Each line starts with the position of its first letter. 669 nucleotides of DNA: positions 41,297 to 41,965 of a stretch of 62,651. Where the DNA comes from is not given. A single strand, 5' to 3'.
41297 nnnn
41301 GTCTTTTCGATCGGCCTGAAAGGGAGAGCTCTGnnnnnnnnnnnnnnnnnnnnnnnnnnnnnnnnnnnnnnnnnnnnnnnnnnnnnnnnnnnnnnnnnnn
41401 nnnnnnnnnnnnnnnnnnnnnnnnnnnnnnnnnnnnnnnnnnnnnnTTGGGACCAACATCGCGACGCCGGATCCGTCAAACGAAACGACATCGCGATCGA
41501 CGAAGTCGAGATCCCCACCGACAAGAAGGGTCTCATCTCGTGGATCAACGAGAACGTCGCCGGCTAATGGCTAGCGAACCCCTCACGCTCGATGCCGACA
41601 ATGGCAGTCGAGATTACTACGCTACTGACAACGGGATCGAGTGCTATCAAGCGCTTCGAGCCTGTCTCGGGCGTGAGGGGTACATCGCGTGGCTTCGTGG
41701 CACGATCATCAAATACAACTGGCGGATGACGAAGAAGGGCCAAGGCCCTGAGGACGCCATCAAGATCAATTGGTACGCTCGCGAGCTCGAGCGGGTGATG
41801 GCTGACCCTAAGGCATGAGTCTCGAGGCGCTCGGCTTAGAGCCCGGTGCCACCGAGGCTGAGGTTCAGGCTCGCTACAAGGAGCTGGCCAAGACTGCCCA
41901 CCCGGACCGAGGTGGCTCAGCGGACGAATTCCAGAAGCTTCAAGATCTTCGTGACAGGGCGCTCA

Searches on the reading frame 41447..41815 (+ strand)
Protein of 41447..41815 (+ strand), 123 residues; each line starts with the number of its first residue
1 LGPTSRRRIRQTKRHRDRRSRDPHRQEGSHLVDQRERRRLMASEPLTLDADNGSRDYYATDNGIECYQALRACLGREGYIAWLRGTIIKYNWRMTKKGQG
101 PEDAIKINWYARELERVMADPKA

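Call 86: search_protein_families(library=pfam, proteins=[window:41447-41815:+], max_evalue=0.01)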
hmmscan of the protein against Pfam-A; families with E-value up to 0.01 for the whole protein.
window:41447-41815:+ (123 aa): 1 family
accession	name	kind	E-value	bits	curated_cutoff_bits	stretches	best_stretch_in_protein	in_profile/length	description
PF11753.13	DUF3310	-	3.5e-08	33.8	24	1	58-111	7-59/60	Protein of unknwon function (DUF3310)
